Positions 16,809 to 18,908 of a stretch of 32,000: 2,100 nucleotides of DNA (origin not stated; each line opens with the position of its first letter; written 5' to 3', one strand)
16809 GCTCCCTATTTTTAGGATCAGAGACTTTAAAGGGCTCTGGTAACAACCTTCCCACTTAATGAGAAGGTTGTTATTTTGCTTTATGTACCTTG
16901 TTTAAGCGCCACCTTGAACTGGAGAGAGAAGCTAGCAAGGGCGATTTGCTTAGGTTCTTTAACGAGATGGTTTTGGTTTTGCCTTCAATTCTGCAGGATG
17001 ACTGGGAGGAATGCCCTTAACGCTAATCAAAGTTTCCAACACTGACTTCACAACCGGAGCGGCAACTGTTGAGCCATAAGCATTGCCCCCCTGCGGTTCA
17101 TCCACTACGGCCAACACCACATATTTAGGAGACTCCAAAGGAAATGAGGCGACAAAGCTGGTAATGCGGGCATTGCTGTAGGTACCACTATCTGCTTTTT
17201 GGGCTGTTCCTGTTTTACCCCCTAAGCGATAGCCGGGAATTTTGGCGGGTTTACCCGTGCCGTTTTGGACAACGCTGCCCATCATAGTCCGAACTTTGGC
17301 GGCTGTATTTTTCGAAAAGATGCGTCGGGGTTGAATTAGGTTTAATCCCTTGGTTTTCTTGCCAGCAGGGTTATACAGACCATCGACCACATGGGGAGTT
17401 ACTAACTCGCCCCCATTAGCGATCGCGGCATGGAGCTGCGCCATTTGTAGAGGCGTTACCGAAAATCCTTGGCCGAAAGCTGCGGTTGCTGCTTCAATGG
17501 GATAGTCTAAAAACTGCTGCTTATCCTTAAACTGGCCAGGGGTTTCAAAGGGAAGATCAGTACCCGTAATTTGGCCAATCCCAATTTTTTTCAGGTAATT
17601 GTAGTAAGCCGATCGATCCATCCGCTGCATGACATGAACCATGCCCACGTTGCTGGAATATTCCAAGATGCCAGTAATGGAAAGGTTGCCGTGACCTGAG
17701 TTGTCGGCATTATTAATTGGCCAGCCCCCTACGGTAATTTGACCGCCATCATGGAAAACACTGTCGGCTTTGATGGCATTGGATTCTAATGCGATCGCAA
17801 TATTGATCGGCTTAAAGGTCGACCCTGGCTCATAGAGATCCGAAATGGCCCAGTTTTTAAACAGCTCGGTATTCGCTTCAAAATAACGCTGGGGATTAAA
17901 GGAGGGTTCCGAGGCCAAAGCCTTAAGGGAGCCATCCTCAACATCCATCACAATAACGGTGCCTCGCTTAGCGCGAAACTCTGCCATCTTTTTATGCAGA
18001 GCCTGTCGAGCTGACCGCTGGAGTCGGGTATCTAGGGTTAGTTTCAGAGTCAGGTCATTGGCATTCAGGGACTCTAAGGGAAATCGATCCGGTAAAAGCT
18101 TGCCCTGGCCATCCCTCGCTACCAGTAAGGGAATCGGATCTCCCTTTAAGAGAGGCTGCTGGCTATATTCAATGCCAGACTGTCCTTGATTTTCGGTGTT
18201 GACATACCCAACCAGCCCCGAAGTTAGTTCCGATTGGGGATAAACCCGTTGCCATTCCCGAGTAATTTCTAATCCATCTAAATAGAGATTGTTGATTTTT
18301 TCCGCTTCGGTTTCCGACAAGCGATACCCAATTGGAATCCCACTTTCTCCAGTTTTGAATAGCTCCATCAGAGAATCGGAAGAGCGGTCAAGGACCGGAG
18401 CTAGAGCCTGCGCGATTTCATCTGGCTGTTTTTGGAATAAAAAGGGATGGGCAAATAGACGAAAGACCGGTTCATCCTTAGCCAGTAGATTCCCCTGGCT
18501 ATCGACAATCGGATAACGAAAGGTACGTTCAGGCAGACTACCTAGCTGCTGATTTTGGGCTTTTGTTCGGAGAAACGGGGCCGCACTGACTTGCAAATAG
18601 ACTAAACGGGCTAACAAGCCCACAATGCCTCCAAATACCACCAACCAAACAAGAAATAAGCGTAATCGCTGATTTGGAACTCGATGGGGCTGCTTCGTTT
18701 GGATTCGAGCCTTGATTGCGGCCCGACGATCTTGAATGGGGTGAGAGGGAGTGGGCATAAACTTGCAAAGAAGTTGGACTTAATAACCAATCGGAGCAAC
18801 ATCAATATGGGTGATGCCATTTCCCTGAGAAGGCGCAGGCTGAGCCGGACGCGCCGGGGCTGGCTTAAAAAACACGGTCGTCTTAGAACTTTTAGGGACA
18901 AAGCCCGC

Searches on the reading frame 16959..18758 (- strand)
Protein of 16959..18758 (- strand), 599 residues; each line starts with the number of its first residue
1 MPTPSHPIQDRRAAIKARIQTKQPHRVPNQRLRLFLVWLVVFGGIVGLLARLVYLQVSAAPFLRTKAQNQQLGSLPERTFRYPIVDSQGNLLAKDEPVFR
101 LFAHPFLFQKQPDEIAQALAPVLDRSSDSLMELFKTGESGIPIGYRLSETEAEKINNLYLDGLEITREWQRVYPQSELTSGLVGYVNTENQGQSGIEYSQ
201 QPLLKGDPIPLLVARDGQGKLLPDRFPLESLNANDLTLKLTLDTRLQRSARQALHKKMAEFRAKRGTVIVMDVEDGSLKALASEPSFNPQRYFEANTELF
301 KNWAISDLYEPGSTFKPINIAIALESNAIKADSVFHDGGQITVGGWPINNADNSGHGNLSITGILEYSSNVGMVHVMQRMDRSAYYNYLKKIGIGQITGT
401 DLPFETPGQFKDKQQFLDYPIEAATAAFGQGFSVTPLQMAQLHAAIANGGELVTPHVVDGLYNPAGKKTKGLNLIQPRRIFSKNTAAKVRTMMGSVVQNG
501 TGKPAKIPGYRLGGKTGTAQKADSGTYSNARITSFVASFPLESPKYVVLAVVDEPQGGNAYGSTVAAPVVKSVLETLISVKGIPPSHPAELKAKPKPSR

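Call 72: search_protein_families(library=pfam, proteins=[window:16959-18758:-], max_evalue=0.001)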
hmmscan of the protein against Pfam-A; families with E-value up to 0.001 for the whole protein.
window:16959-18758:- (599 aa): 3 families
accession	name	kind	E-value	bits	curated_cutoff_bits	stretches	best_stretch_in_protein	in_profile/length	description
PF00905.27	Transpeptidase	-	1.2e-76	258.2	22.1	1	266-575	1-299/299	Penicillin binding protein transpeptidase domain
PF03717.20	PBP_dimer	-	5.2e-12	47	24.4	1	83-192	8-129/180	Penicillin-binding Protein dimerisation domain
PF21922.1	PBP_dimer_2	-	2.4e-05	25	27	1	168-208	22-61/83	Penicillin binding protein A dimerisation domain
